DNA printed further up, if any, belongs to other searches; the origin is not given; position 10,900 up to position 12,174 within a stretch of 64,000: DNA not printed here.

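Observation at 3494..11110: About 7.5-kb accessory segment bounded by imperfect direct repeats that duplicate the 3' end of a P-loop gene, with no recognisable integrase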

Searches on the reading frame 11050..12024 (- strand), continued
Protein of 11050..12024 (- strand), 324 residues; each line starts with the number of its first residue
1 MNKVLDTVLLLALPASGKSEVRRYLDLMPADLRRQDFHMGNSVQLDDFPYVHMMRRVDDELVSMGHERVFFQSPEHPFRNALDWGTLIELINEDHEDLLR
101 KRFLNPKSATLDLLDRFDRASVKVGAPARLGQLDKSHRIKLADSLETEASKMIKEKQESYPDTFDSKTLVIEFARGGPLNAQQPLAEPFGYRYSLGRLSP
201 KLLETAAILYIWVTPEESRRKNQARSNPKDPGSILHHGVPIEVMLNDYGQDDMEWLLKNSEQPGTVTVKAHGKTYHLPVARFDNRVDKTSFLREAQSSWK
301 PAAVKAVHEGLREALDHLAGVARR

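Call 98: find_encoding_contigs(protein=P0174, flank=9000, max_places=3)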
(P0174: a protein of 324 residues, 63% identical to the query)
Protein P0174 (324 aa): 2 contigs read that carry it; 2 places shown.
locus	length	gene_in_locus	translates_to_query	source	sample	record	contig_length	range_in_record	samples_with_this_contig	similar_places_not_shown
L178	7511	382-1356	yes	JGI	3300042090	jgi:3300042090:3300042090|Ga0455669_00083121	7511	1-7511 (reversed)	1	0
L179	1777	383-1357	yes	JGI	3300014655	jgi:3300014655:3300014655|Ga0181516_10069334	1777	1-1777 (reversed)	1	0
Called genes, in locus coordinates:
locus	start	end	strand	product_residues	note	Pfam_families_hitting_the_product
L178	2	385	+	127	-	?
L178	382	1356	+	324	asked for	-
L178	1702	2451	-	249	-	PF00037:Fer4 (faint), PF12837:Fer4_6 (weak), PF13237:Fer4_10 (weak), PF14697:Fer4_21 (weak), PF12838:Fer4_7 (weak), PF27217:AF_0155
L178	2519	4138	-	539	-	PF03063:Prismane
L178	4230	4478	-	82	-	-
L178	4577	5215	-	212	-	PF04263:TPK_catalytic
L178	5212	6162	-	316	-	PF01545:Cation_efflux, PF16916:ZT_dimer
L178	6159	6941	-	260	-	PF08032:SpoU_sub_bind, PF00588:SpoU_methylase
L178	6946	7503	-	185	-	PF23493:CysS_C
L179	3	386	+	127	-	?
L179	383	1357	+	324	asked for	-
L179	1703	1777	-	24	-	?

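Call 100: list_cluster_members(proteins=[P0241])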
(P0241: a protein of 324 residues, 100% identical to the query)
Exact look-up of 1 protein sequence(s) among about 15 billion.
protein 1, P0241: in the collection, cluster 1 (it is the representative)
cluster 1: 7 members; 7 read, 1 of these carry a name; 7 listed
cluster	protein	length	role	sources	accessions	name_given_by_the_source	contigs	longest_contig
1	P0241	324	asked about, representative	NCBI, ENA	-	-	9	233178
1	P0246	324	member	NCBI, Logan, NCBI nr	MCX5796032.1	MAG: hypothetical protein NTY77_11105 [Elusimicrobia bacterium] | hypothetical protein [Elusimicrobiota bacterium]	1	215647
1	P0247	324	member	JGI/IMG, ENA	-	-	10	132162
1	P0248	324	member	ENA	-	-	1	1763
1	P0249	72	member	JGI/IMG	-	-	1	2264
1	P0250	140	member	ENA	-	-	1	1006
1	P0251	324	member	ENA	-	-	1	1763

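Call 101: find_encoding_contigs(protein=P0247, flank=10000, max_places=8)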
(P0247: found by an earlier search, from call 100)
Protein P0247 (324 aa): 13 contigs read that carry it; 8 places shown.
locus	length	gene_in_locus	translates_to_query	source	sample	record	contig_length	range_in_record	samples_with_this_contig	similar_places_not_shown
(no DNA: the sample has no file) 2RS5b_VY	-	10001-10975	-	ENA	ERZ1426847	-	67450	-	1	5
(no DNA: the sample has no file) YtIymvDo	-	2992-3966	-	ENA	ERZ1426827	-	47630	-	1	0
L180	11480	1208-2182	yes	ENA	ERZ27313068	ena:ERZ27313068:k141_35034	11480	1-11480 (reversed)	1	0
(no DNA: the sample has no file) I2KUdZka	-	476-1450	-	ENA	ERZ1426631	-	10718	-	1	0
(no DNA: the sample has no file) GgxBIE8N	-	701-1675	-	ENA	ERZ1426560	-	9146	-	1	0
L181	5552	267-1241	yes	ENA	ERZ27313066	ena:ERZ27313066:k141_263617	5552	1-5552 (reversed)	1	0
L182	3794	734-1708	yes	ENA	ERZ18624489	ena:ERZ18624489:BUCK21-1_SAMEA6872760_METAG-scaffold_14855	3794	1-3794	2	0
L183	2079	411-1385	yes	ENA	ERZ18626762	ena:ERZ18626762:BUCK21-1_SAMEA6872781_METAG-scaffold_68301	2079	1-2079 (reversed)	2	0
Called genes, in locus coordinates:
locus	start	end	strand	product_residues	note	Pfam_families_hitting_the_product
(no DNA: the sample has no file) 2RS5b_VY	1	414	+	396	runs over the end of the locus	PF02729:OTCace_N, PF00185:OTCace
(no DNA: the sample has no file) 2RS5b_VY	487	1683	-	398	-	PF01546:Peptidase_M20, PF07687:M20_dimer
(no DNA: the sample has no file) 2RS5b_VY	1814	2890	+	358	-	PF02729:OTCace_N, PF00185:OTCace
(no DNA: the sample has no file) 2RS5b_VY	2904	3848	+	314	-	PF00696:AA_kinase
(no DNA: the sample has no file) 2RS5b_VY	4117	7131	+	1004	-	-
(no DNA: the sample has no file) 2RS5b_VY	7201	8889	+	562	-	PF05681:Fumerase, PF05683:Fumerase_C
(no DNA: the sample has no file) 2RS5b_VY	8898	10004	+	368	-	-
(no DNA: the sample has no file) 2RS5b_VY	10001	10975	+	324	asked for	-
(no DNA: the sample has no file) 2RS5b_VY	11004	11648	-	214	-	PF13489:Methyltransf_23, PF08241:Methyltransf_11 (weak), PF13649:Methyltransf_25 (weak)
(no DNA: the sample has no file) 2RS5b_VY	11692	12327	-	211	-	PF04263:TPK_catalytic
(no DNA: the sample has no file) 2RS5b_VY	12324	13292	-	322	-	PF01545:Cation_efflux, PF16916:ZT_dimer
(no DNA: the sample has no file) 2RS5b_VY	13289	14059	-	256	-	PF08032:SpoU_sub_bind, PF00588:SpoU_methylase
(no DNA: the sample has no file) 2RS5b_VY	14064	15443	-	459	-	PF01406:tRNA-synt_1e, PF09334:tRNA-synt_1g (faint), PF23493:CysS_C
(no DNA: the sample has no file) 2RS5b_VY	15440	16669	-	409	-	PF09594:GT87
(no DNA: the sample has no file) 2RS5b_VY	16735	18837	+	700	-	PF14559:TPR_19 (faint)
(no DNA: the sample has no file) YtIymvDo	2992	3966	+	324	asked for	-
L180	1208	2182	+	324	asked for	-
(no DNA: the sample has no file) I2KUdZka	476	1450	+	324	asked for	-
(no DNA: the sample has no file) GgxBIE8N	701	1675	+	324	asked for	-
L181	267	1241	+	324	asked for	-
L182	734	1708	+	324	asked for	-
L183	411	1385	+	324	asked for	-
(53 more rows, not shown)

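Call 111: find_encoding_contigs(protein=P0246, flank=10000, max_places=3)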
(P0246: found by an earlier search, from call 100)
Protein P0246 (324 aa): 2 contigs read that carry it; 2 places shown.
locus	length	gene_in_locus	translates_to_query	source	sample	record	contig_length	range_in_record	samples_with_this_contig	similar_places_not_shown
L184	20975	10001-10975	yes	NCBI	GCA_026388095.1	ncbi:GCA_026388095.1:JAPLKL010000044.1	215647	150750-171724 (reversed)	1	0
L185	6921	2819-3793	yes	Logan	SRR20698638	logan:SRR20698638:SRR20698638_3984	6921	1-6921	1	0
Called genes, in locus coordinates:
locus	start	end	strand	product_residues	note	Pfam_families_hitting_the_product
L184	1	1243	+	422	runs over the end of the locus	PF01546:Peptidase_M20, PF07687:M20_dimer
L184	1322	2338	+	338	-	PF02729:OTCace_N, PF00185:OTCace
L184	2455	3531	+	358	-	PF02729:OTCace_N, PF00185:OTCace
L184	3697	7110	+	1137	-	-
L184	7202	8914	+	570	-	PF05681:Fumerase, PF05683:Fumerase_C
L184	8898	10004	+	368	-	-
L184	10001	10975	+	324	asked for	-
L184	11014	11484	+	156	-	-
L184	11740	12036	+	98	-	PF04365:BrnT_toxin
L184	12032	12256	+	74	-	-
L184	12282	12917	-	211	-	PF04263:TPK_catalytic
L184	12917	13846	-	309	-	PF01545:Cation_efflux, PF16916:ZT_dimer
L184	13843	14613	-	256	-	PF08032:SpoU_sub_bind, PF00588:SpoU_methylase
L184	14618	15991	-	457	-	PF01406:tRNA-synt_1e, PF09334:tRNA-synt_1g (faint), PF23493:CysS_C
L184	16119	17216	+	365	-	-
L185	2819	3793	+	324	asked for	-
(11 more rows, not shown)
